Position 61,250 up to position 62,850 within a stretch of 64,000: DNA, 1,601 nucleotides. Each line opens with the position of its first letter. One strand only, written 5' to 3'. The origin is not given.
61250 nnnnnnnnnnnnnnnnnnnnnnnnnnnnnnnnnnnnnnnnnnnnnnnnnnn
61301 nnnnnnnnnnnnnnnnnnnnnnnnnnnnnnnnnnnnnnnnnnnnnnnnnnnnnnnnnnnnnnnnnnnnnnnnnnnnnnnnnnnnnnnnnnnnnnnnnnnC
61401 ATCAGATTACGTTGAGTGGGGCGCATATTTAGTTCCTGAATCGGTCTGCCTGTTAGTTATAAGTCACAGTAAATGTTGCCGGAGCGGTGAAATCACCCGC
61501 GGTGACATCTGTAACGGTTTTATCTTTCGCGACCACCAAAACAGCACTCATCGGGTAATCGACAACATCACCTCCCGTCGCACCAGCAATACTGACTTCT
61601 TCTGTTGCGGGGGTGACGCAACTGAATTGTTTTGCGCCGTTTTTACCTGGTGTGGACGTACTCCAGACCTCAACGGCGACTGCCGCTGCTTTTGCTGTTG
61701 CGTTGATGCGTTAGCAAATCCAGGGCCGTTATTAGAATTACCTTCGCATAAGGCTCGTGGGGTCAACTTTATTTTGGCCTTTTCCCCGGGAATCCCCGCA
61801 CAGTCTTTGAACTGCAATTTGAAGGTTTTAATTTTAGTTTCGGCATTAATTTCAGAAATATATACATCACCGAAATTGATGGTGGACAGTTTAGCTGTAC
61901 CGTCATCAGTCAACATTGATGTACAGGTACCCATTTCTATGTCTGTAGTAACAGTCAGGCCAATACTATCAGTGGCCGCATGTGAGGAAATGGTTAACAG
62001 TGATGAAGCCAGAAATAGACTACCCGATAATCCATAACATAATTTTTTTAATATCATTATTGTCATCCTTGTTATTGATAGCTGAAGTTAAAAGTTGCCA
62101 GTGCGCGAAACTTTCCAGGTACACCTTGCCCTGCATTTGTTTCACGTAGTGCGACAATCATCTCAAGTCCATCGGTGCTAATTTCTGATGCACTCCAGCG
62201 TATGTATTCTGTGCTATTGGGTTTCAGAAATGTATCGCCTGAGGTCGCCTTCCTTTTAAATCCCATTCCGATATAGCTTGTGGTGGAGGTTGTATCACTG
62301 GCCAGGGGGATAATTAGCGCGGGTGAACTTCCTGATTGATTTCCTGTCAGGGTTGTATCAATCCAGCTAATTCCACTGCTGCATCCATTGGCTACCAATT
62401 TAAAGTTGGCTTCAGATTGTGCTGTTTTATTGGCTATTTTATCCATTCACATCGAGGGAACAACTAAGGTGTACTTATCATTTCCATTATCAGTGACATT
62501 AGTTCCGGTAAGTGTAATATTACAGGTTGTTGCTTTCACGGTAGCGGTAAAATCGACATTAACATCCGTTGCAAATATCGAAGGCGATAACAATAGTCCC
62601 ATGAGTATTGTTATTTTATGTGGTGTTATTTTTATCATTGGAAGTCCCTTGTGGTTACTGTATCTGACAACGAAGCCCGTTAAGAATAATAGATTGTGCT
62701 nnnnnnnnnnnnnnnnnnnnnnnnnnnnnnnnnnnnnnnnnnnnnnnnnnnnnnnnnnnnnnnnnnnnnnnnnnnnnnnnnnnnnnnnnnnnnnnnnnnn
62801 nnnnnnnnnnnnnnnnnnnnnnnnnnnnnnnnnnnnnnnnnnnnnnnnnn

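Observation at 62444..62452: yadM is interrupted by an in-frame TGA between its signal-peptide part and mature domain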

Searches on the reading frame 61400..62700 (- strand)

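Call 32: search_protein_families(proteins=[L002:6063-6626:+], library=ncbifam, max_evalue=0.01)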
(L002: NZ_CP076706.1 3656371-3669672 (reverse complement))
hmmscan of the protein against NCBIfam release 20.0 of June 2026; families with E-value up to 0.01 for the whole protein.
L002:6063-6626:+ (188 aa): 4 families
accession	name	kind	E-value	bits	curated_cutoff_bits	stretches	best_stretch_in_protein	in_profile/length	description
NF011778.0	PRK15241.1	equivalog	1.4e-39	135.8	228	1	20-188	20-188/188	putative fimbrial protein StaD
NF011834.0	PRK15306.1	equivalog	9.1e-25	87.5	205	1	21-187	25-189/190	fimbrial protein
NF011737.0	PRK15190.1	equivalog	0.00062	19.5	240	1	9-111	7-106/181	fimbrial protein BcfE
NF011794.0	PRK15262.1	equivalog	0.0028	17.2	132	1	8-62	11-62/200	fimbrial-like protein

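Call 38: profile_search(protein=L002:6063-6626:+)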
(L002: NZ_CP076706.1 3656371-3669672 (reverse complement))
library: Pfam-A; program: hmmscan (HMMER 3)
A. the first sequence (188 residues): domains with independent E <= 10: 1; with E <= 0.001: 1
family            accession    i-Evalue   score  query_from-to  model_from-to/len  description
Fimbrial          PF00419.26    1.6e-17    64.6      29-188         2-151/151  Fimbrial protein

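Call 42: search_solved_structures(query=L002:6063-6626:+, max_evalue=0.01, show_alignments=1)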
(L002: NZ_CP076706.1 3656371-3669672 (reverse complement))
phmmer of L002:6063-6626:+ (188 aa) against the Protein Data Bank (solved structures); distinct sequences matched with E-value up to 0.01: 0.

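Call 43: search_solved_structures(query=A1, max_evalue=1, show_alignments=2)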
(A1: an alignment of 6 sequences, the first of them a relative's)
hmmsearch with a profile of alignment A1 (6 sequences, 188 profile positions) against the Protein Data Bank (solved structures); distinct sequences matched with E-value up to 1: 8.
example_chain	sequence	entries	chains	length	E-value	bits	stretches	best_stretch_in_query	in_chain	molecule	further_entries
1xip_A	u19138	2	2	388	0.021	17.6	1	74-142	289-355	Nucleoporin NUP159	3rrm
7n9f_w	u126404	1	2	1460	0.078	15.7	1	74-142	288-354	Nucleoporin NUP159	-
7pwg_W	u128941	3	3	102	0.23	14.1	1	97-174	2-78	Ribosomal protein L24A | 60S ribosomal protein eL24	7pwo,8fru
5tul_A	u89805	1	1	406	0.37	13.5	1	49-132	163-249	Tetracycline destructase Tet(55)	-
4nuz_A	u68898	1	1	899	0.9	12.2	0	73-169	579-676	Endo-beta-N-acetylglucosaminidase F2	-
4nuy_A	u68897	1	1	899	0.9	12.2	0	73-169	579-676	Endo-beta-N-acetylglucosaminidase F2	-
8a49_C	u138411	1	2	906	0.91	12.2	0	73-169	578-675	Secreted endoglycosidase EndoS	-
8a64_A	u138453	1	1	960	0.98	12.1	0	73-169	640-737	Endo-beta-N-acetylglucosaminidase F2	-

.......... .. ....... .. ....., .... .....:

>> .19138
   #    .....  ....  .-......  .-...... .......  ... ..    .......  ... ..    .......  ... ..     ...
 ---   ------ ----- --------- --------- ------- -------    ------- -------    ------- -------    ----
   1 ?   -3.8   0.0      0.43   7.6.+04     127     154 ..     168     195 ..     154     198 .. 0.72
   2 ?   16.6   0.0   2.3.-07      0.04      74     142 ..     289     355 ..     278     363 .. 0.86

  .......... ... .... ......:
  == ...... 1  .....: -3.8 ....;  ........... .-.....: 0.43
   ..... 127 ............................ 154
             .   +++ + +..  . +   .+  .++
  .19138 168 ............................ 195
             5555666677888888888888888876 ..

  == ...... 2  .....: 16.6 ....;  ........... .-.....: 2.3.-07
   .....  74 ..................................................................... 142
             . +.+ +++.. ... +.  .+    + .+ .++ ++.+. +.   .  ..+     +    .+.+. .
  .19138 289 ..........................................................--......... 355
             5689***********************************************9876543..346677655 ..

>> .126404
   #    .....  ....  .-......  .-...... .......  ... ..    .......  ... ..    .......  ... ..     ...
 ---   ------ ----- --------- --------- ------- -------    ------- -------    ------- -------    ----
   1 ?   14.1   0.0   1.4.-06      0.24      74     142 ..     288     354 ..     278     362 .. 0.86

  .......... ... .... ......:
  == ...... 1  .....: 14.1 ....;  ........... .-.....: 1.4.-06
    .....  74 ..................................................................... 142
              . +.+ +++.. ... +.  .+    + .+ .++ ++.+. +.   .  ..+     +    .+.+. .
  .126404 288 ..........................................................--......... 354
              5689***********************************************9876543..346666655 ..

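Call 49: predict_structure(alignment_id=A1)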
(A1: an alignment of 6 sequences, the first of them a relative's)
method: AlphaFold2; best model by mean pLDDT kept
length: 188 residues; sequences in the alignment: 6
mean_pLDDT: 50.8   pTM: 0.48
mean pLDDT of the five models: 50.8, 49.7, 47.9, 41.3, 37.2
residues with pLDDT >= 90: 0; 70-90: 9; 50-70: 101; < 50: 78
segments of 3 or more residues with pLDDT < 50: 1-26, 63-72, 99-123, 140-142, 165-178
pLDDT, mean of each block of 10 residues (from residue 1): 26 32 45 62 73 66 45 57 63 53 33 36 53 54 56 60 47 45 59
secondary structure, 60 per line:
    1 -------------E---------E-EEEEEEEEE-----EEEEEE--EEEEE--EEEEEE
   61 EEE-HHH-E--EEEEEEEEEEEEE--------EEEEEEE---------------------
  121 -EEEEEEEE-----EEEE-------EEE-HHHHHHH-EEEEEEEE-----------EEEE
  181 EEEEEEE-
elements in order: E26-34 E40-45 E48-52 E55-63 E72-84 E93-99 E122-129 E135-138 E146-148 H150-156 E158-165 E177-187
